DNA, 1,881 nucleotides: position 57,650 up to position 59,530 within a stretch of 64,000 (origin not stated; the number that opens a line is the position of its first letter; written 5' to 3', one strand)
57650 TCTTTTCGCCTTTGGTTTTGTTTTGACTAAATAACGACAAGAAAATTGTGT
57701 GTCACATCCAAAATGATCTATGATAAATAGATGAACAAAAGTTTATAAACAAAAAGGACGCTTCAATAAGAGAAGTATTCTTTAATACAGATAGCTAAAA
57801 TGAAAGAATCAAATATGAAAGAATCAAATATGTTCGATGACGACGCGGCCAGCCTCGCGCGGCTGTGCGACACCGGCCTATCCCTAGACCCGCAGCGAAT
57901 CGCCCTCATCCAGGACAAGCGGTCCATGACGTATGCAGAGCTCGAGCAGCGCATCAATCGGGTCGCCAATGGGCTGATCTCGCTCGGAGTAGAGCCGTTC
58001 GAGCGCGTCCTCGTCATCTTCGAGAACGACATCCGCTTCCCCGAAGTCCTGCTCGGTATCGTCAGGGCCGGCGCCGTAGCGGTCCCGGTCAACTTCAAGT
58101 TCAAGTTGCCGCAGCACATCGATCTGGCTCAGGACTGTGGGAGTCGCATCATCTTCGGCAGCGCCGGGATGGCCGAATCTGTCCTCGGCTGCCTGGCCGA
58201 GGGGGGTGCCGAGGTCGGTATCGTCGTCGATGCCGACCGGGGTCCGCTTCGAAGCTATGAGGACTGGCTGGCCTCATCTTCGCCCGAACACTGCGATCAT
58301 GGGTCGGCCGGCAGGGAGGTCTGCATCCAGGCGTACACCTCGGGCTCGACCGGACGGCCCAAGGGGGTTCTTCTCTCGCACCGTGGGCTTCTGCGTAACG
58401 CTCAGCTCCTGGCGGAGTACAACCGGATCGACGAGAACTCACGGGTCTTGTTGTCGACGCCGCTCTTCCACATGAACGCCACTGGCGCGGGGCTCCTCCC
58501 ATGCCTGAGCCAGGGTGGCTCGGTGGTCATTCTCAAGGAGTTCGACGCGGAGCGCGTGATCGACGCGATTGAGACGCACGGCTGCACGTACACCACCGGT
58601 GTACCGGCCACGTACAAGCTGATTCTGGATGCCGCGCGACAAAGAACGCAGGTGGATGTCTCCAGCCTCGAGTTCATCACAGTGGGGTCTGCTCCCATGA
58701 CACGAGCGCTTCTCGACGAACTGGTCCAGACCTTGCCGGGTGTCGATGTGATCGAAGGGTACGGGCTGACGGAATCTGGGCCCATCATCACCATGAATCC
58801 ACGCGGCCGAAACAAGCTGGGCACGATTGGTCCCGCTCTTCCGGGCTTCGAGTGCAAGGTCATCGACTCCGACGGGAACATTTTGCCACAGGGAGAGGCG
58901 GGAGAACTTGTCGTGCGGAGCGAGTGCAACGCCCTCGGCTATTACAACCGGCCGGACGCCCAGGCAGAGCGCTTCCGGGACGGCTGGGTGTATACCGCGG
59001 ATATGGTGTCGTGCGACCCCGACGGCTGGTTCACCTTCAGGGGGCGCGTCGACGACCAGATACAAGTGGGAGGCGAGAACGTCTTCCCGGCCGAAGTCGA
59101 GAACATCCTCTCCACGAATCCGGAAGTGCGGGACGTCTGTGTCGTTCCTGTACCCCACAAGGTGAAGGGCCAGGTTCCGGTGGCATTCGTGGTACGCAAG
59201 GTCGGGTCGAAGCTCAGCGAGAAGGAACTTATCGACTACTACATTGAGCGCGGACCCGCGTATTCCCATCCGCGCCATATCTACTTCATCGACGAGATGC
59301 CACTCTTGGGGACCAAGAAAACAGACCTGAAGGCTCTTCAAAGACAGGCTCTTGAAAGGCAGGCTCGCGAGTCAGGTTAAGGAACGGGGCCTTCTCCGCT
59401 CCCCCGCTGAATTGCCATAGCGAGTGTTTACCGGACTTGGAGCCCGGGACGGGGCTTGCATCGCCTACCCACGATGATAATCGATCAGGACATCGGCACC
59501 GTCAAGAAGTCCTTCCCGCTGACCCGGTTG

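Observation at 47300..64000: Patchwork island: strongly GC-rich blocks interleaved with host-like AT-rich sequence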

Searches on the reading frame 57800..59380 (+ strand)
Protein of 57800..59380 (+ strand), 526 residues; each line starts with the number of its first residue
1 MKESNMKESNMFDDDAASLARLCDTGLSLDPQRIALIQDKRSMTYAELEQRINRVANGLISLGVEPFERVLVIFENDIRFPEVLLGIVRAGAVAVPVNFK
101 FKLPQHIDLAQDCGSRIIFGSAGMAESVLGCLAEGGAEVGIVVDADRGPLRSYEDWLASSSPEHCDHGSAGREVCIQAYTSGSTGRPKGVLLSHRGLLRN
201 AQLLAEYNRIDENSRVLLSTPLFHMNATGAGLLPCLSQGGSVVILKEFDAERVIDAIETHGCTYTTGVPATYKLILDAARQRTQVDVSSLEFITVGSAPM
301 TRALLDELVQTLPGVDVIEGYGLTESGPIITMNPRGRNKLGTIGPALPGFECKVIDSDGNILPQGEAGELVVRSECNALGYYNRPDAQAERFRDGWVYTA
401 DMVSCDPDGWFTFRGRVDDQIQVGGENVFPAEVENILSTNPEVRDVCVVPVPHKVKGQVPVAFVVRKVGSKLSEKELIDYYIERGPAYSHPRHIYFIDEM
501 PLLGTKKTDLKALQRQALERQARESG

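Call 4: search_protein_families(library=ncbifam, proteins=[window:57800-59380:+])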
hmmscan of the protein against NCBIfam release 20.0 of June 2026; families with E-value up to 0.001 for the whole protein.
window:57800-59380:+ (526 aa): 110 families (the best 25 are shown)
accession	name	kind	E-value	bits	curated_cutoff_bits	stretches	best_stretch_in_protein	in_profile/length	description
NF004837.0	PRK06187.1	subfamily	8e-122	407.2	476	1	14-522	5-527/531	long-chain-fatty-acid--CoA ligase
NF005307.0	PRK06839.1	equivalog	1.3e-82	278.1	748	1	28-516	13-492/496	o-succinylbenzoate--CoA ligase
NF006182.0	PRK08316.1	subfamily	4.1e-82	276.3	663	1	30-508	24-508/523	fatty acyl-CoA synthetase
NF005801.1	PRK07656.1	equivalog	1.9e-81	274.2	657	1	34-507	18-493/500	FadD3 family acyl-CoA ligase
NF052269.1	Staph_lig_FadD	equivalog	1.8e-77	260.8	650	1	28-520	11-496/499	long-chain-fatty-acid--CoA ligase FadD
NF009233.0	PRK12583.1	subfamily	5.1e-77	259.5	832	2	178-520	207-553/558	fatty acid CoA ligase family protein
NF005857.1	PRK07786.1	exception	7.4e-77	259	733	1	29-505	21-500/513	fatty-acid--CoA ligase FadD5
NF004808.0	PRK06155.1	equivalog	6.1e-75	252.5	722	1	19-517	23-522/542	ATP-dependent acyl-CoA ligase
NF006181.0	PRK08314.1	subfamily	7.2e-75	252.3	705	2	166-522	198-559/563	long-chain-fatty-acid--CoA ligase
NF004114.0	PRK05605.1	equivalog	1.3e-73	248.2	766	2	173-507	222-559/575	long-chain-fatty-acid--CoA ligase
NF005702.0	PRK07514.1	subfamily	2e-73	247.5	558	1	32-508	18-491/506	malonyl-CoA synthase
NF005676.0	PRK07470.1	equivalog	9.7e-73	245.6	774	1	5-520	8-532/544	acyl-CoA synthetase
NF005863.0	PRK07798.1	subfamily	1.8e-70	238.1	543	1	18-523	5-537/540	acyl-CoA synthetase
TIGR03098.1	ligase_PEP_1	hypoth_equivalog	3.4e-70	237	592.35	1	21-515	4-516/517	acyl-CoA ligase (AMP-forming), exosortase A system-associated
NF006572.0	PRK09088.1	equivalog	2.6e-69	234.2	696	1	29-517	13-487/491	acyl-CoA synthetase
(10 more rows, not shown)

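Call 5: search_protein_families(library=pfam, proteins=[window:57800-59380:+])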
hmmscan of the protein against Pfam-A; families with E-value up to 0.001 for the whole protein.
window:57800-59380:+ (526 aa): 2 families
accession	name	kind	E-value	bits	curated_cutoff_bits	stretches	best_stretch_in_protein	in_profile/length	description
PF00501.34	AMP-binding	-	3e-83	280.2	29.9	1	31-382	9-384/384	AMP-binding enzyme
PF13193.12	AMP-binding_C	-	1.1e-18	68.4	24.5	1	432-507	1-76/76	AMP-binding enzyme C-terminal domain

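Call 16: find_homologous_proteins(query=window:57800-59380:+)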
Query window:57800-59380:+ (526 aa): 7251 proteins with E <= 0.001 among 8000 candidates; the best 120 are listed.
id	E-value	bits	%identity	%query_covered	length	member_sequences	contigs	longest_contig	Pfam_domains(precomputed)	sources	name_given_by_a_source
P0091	0.0e+0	1174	99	99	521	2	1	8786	PF00501.35,PF13193.13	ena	-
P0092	0.0e+0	1082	92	99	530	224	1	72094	PF00501.35,PF13193.13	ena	-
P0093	0.0e+0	1074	91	99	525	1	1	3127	PF00501.35,PF13193.13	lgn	-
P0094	0.0e+0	1031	90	96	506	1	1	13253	PF00501.35,PF13193.13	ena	-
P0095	0.0e+0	1031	90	98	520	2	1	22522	PF00501.35,PF13193.13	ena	-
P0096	0.0e+0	1026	87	98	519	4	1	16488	PF00501.35,PF13193.13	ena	-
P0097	0.0e+0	1009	86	98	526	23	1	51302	PF00501.35,PF13193.13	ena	-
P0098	2.0e-298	1008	85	100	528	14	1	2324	PF00501.35,PF13193.13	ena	-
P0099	5.3e-297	1004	87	98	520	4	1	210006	PF00501.35,PF13193.13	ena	-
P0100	9.8e-287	970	83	98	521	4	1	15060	PF00501.35,PF13193.13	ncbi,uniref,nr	ncbi:class I adenylate-forming enzyme family protein [Tateyamaria pelophila]|uniref:class I adenylat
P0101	2.9e-277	938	80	98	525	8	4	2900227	PF00501.35,PF13193.13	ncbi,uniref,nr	ncbi:class I adenylate-forming enzyme family protein [Vibrio aestuarianus]|uniref:Class I adenylate-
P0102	1.1e-237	808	94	74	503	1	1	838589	PF00501.35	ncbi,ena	-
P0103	1.4e-173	596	92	54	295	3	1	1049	PF00501.35,PF13193.13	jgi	jgi:acyl-CoA synthetase (AMP-forming)/AMP-acid ligase II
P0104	1.5e-169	583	53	96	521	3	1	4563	PF00501.35,PF13193.13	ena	-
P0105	5.6e-165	568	89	55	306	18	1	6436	PF00501.35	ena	-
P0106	3.6e-159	549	50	95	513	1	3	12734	PF00501.35,PF13193.13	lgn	-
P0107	1.1e-156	541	50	95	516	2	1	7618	PF00501.35,PF13193.13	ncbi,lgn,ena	-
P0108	1.5e-154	534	49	97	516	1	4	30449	PF00501.35,PF13193.13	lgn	-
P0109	3.0e-154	533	50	95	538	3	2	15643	PF00501.35,PF13193.13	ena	-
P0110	3.8e-153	529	49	95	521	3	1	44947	PF00501.35,PF13193.13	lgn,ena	-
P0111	3.1e-151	523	49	97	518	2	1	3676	PF00501.35,PF13193.13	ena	-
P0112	7.3e-150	518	48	96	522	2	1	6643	PF00501.35,PF13193.13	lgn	-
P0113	1.6e-149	517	51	95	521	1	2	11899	PF00501.35,PF13193.13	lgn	-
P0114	1.1e-145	504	48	95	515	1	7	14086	PF00501.35,PF13193.13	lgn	-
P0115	1.7e-143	497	48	98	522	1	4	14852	PF00501.35,PF13193.13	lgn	-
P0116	7.2e-143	495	48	96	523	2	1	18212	PF00501.35,PF13193.13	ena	-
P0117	1.4e-140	488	47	97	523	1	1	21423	PF00501.35,PF13193.13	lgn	-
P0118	1.5e-140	487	46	95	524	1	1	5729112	PF00501.35,PF13193.13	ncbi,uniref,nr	ncbi:class I adenylate-forming enzyme family protein [Gordonia sp. NB41Y]|uniref:class I adenylate-f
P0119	1.9e-137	477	47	95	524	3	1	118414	PF00501.35,PF13193.13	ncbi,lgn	ncbi:class I adenylate-forming enzyme family protein [Gordonia sp. NPDC003950]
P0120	1.2e-136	475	45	96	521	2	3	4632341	PF00501.35,PF13193.13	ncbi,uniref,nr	ncbi:class I adenylate-forming enzyme family protein [Gordonia hydrophobica]|uniref:Class I adenylat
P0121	1.8e-135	471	46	95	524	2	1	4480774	PF00501.35,PF13193.13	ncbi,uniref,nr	ncbi:acyl--CoA ligase [Gordonia sp. PP30]|uniref:class I adenylate-forming enzyme family protein n=1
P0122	4.1e-135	469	46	98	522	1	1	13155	PF00501.35,PF13193.13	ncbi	-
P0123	1.4e-134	468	47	96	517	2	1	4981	PF00501.35,PF13193.13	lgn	-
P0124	4.2e-134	466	47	95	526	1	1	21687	PF00501.35,PF13193.13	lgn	-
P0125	1.9e-133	464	47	95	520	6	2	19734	PF00501.35,PF13193.13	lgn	-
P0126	6.1e-133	462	45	96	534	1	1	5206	PF00501.35,PF13193.13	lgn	-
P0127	1.0e-132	462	47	96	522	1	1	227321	PF00501.35,PF13193.13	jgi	jgi:long-chain acyl-CoA synthetase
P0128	2.6e-131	457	45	96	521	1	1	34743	PF00501.35,PF13193.13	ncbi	-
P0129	2.7e-131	457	46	96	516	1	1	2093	PF00501.35,PF13193.13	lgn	-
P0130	3.1e-130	453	45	95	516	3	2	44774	PF00501.35,PF13193.13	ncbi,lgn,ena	-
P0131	1.1e-129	452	44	95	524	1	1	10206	PF00501.35,PF13193.13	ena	-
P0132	3.5e-127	443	44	95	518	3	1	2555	PF00501.35,PF13193.13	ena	-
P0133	3.1e-125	437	45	95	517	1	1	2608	PF00501.35,PF13193.13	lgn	-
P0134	1.8e-124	434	44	97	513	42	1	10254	PF00501.35,PF13193.13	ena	-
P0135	2.7e-124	434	45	95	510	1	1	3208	PF00501.35,PF13193.13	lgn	-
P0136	7.5e-124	432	45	95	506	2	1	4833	PF00501.35,PF13193.13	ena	-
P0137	1.3e-123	432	44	96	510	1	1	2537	PF00501.35,PF13193.13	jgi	jgi:long-chain acyl-CoA synthetase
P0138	2.3e-123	431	43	95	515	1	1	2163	PF00501.35,PF13193.13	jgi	jgi:long-chain acyl-CoA synthetase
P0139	2.7e-123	430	43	95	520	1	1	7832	PF00501.35,PF13193.13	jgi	jgi:acyl-CoA synthetase (AMP-forming)/AMP-acid ligase II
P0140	2.8e-123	430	43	95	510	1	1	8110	PF00501.35,PF13193.13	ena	-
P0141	2.8e-123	430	44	97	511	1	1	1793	PF00501.35,PF13193.13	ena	-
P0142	4.5e-123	430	44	95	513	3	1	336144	PF00501.35,PF13193.13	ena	-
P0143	8.7e-123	429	43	97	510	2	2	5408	PF00501.35,PF13193.13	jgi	-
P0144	8.9e-123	429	44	95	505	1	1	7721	PF00501.35,PF13193.13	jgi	jgi:acyl-CoA synthetase (AMP-forming)/AMP-acid ligase II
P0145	1.2e-122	428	45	95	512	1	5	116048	PF00501.35,PF13193.13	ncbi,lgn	-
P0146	3.6e-122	427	44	95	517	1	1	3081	PF00501.35,PF13193.13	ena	-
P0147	3.8e-122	427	43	97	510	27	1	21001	PF00501.35,PF13193.13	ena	-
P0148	4.3e-122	427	43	96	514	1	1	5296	PF00501.35,PF13193.13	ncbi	-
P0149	5.5e-122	426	44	97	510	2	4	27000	PF00501.35,PF13193.13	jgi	jgi:acyl-CoA synthetase (AMP-forming)/AMP-acid ligase II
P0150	5.9e-122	426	43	95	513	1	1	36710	PF00501.35,PF13193.13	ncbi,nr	ncbi:MAG: acyl--CoA ligase [Candidatus Rokubacteria bacterium]|nr:acyl--CoA ligase [Candidatus Rokub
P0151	6.3e-122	426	43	95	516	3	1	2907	PF00501.35,PF13193.13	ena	-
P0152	1.2e-121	425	43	97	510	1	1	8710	PF00501.35,PF13193.13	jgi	jgi:long-chain acyl-CoA synthetase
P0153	1.2e-121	425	43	96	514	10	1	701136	PF00501.35,PF13193.13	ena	-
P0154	1.2e-121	425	45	96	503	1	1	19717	PF00501.35,PF13193.13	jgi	jgi:long-chain acyl-CoA synthetase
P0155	1.3e-121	425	44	95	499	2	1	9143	PF00501.35,PF13193.13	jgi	jgi:acyl-CoA synthetase (AMP-forming)/AMP-acid ligase II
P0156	1.5e-121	425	43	95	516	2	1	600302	PF00501.35,PF13193.13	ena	-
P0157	2.1e-121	424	44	97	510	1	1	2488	PF00501.35,PF13193.13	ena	-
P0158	2.1e-121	424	43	97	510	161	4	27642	PF00501.35,PF13193.13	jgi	jgi:acyl-CoA synthetase (AMP-forming)/AMP-acid ligase II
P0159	3.1e-121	424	43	95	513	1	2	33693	PF00501.35,PF13193.13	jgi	jgi:acyl-CoA synthetase (AMP-forming)/AMP-acid ligase II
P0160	3.5e-121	423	44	97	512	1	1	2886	PF00501.35,PF13193.13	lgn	-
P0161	3.7e-121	423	43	96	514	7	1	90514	PF00501.35,PF13193.13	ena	-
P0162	5.0e-121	423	44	97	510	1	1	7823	PF00501.35,PF13193.13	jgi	-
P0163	6.4e-121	423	44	94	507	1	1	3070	PF00501.35,PF13193.13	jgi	-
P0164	9.1e-121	422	43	95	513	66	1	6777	PF00501.35,PF13193.13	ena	-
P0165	1.1e-120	422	43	95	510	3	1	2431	PF00501.35,PF13193.13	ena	-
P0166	1.1e-120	422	44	95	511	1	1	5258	PF00501.35,PF13193.13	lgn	-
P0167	1.3e-120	422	44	97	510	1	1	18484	PF00501.35,PF13193.13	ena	-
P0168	1.4e-120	422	43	97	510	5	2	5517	PF00501.35,PF13193.13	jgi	jgi:long-chain acyl-CoA synthetase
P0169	1.4e-120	421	44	95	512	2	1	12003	PF00501.35,PF13193.13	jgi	jgi:acyl-CoA synthetase (AMP-forming)/AMP-acid ligase II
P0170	1.7e-120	421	43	95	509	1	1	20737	PF00501.35,PF13193.13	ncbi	ncbi:MAG: AMP-binding protein [Candidatus Rokuibacteriota bacterium]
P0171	1.8e-120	421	44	97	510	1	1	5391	PF00501.35,PF13193.13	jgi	jgi:acyl-CoA synthetase (AMP-forming)/AMP-acid ligase II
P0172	1.9e-120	421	44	95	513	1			PF00501.35,PF13193.13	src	-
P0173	2.5e-120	421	42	97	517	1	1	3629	PF00501.35,PF13193.13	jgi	-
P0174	2.5e-120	421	44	97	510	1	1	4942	PF00501.35,PF13193.13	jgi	-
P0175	3.2e-120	420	44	97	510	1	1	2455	PF00501.35,PF13193.13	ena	-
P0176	3.2e-120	420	43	97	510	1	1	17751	PF00501.35,PF13193.13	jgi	jgi:acyl-CoA synthetase (AMP-forming)/AMP-acid ligase II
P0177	3.3e-120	420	44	97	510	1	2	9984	PF00501.35,PF13193.13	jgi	jgi:acyl-CoA synthetase (AMP-forming)/AMP-acid ligase II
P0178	3.4e-120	420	42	97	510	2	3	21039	PF00501.35,PF13193.13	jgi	jgi:long-chain acyl-CoA synthetase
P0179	4.6e-120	420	44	97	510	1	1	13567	PF00501.35,PF13193.13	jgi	jgi:acyl-CoA synthetase (AMP-forming)/AMP-acid ligase II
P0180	4.6e-120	420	44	97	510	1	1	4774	PF00501.35,PF13193.13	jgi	jgi:acyl-CoA synthetase (AMP-forming)/AMP-acid ligase II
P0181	4.6e-120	420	44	97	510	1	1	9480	PF00501.35,PF13193.13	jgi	jgi:acyl-CoA synthetase (AMP-forming)/AMP-acid ligase II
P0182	5.0e-120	420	44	94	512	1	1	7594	PF00501.35,PF13193.13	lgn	-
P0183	5.2e-120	420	44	95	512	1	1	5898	PF00501.35,PF13193.13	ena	-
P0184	6.0e-120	419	44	97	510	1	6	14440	PF00501.35,PF13193.13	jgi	jgi:acyl-CoA synthetase (AMP-forming)/AMP-acid ligase II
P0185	6.0e-120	419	43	97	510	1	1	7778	PF00501.35,PF13193.13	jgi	jgi:acyl-CoA synthetase (AMP-forming)/AMP-acid ligase II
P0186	6.4e-120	419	43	97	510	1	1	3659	PF00501.35,PF13193.13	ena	-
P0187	6.6e-120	419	44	95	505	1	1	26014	PF00501.35,PF13193.13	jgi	jgi:acyl-CoA synthetase (AMP-forming)/AMP-acid ligase II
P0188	6.7e-120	419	43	95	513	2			PF00501.35,PF13193.13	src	-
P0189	7.6e-120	419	43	95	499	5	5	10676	PF00501.35,PF13193.13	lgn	-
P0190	7.8e-120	419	43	97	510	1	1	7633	PF00501.35,PF13193.13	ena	-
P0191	9.4e-120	419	44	96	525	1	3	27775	PF00501.35,PF13193.13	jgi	-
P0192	9.8e-120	419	44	96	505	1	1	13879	PF00501.35,PF13193.13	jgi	jgi:acyl-CoA synthetase (AMP-forming)/AMP-acid ligase II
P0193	1.1e-119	419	44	97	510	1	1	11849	PF00501.35,PF13193.13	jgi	jgi:acyl-CoA synthetase (AMP-forming)/AMP-acid ligase II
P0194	1.1e-119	419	43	97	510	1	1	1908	PF00501.35,PF13193.13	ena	-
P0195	1.1e-119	418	44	97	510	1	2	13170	PF00501.35,PF13193.13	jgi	jgi:acyl-CoA synthetase (AMP-forming)/AMP-acid ligase II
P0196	1.2e-119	418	44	97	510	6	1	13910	PF00501.35,PF13193.13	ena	-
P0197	1.2e-119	418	44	97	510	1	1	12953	PF00501.35,PF13193.13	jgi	jgi:acyl-CoA synthetase (AMP-forming)/AMP-acid ligase II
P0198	1.2e-119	418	43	95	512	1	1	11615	PF00501.35,PF13193.13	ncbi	-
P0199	1.3e-119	418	43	95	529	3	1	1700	PF00501.35,PF13193.13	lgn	-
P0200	1.5e-119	418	43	95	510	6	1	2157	PF00501.35,PF13193.13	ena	-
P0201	1.5e-119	418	44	97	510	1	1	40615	PF00501.35,PF13193.13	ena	-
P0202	1.5e-119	418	43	95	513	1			PF00501.35,PF13193.13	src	-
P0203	1.7e-119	418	43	97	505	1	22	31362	PF00501.35,PF13193.13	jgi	jgi:acyl-CoA synthetase (AMP-forming)/AMP-acid ligase II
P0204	1.9e-119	418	43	97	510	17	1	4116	PF00501.35,PF13193.13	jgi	jgi:long-chain acyl-CoA synthetase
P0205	2.0e-119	418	43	97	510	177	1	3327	PF00501.35,PF13193.13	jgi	jgi:acyl-CoA synthetase (AMP-forming)/AMP-acid ligase II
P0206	2.1e-119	418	44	97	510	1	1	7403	PF00501.35,PF13193.13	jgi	jgi:acyl-CoA synthetase (AMP-forming)/AMP-acid ligase II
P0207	2.2e-119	418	43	94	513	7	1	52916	PF00501.35,PF13193.13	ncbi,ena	ncbi:MAG TPA: AMP-binding protein [Methylomirabilota bacterium]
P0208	2.2e-119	418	44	97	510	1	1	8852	PF00501.35,PF13193.13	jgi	-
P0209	2.2e-119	418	43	94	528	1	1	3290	PF00501.35,PF13193.13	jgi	jgi:long-chain acyl-CoA synthetase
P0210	2.4e-119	417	43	97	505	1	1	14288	PF00501.35,PF13193.13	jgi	jgi:acyl-CoA synthetase (AMP-forming)/AMP-acid ligase II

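Call 18: find_encoding_contigs(protein=P0101, flank=10000, max_places=3)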
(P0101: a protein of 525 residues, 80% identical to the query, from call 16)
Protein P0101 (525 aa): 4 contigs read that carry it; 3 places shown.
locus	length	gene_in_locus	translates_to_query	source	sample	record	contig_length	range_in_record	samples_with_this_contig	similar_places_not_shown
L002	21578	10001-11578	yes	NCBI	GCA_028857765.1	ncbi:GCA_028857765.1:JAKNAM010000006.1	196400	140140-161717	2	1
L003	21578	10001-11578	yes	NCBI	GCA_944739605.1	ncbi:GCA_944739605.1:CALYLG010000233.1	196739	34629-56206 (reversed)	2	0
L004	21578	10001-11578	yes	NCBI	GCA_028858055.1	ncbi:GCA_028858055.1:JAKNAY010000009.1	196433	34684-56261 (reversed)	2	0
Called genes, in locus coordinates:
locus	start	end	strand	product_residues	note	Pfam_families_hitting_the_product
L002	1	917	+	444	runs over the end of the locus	PF20161:VpsR, PF00158:Sigma54_activat, PF14532:Sigma54_activ_2, PF13401:AAA_22 (faint), PF25601:AAA_lid_14, PF02954:HTH_8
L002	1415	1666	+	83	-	-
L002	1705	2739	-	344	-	PF00248:Aldo_ket_red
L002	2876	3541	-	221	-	PF02976:MutH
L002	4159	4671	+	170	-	PF00293:NUDIX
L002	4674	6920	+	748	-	PF01590:GAF, PF13185:GAF_2, PF13492:GAF_3 (weak), PF05524:PEP-utilisers_N, PF00391:PEP-utilizers, PF02896:PEP-utilizers_C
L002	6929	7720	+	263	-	PF01925:TauE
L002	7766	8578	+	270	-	PF01790:LGT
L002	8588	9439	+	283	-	PF00303:Thymidylat_synt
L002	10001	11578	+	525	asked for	PF00501:AMP-binding, PF13193:AMP-binding_C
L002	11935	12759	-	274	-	PF00378:ECH_1, PF16113:ECH_2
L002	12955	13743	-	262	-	PF00378:ECH_1, PF16113:ECH_2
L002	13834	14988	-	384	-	PF02515:CoA_transf_3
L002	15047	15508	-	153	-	PF01575:MaoC_dehydratas, PF13452:FAS1_DH_region (weak)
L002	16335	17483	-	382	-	PF02690:Na_Pi_cotrans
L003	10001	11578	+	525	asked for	PF00501:AMP-binding, PF13193:AMP-binding_C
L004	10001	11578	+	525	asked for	PF00501:AMP-binding, PF13193:AMP-binding_C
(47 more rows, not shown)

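Call 19: find_encoding_contigs(protein=P0100, flank=10000, max_places=3)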
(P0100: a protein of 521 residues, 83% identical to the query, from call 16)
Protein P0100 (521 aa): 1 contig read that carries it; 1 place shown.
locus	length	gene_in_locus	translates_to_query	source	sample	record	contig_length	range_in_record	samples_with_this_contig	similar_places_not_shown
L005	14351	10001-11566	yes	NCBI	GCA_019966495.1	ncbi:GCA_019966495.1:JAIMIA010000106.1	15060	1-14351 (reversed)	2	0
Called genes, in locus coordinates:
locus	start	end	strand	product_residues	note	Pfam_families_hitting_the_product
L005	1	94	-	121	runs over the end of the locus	-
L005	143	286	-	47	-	-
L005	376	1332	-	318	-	PF12697:Abhydrolase_6, PF12146:Hydrolase_4, PF00561:Abhydrolase_1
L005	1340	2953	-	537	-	PF28285:RcgA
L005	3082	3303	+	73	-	-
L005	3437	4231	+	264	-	-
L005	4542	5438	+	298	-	-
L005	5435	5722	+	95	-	-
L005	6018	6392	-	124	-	PF01850:PIN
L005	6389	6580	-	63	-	PF09957:VapB_antitoxin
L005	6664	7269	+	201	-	PF13610:DDE_Tnp_IS240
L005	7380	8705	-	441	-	PF04966:OprB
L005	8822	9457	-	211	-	PF01914:MarC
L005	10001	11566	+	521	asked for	PF00501:AMP-binding, PF13193:AMP-binding_C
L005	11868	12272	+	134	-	PF01527:HTH_Tnp_1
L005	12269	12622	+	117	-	PF05717:TnpB_IS66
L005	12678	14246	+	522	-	PF13007:LZ_Tnp_IS66, PF13005:zf-IS66, PF03050:DDE_Tnp_IS66, PF13817:DDE_Tnp_IS66_C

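Call 35: find_encoding_contigs(protein=P0102, flank=10000, max_places=2)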
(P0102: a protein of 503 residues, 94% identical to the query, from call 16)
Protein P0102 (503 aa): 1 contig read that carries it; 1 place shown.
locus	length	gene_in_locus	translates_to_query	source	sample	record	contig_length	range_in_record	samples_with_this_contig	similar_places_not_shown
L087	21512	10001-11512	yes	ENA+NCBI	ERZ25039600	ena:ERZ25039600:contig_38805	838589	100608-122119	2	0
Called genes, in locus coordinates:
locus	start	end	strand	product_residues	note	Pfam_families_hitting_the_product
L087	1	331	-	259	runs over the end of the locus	PF01975:SurE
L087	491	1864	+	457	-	PF00884:Sulfatase, PF01663:Phosphodiest (weak), PF16347:SGSH_C (weak)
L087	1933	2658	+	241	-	-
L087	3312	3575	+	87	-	PF18993:Rv0078B (weak)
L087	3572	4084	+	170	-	-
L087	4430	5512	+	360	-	PF13276:HTH_21 (weak), PF00665:rve, PF13683:rve_3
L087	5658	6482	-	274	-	PF00378:ECH_1, PF16113:ECH_2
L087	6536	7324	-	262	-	PF00378:ECH_1, PF16113:ECH_2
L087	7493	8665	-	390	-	PF02515:CoA_transf_3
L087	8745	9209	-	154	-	PF01575:MaoC_dehydratas, PF13452:FAS1_DH_region (weak)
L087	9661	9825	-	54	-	-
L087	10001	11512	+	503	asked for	PF00501:AMP-binding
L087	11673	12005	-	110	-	PF13808:DDE_Tnp_1_assoc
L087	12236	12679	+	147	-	PF13340:DUF4096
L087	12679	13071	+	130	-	PF01609:DDE_Tnp_1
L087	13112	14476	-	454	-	PF19577:DcaP (weak), PF02530:Porin_2 (weak)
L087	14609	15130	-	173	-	PF13701:DDE_Tnp_1_4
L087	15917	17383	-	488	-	PF04244:DPRP, PF03441:FAD_binding_7 (weak)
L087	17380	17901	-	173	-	-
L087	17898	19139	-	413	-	PF00890:FAD_binding_2 (weak), PF01266:DAO, PF01593:Amino_oxidase, PF03486:HI0933_like (faint), PF13450:NAD_binding_8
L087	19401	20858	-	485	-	PF00884:Sulfatase, PF16347:SGSH_C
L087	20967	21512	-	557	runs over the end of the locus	PF00884:Sulfatase, PF01663:Phosphodiest (faint), PF00884:Sulfatase, PF16347:SGSH_C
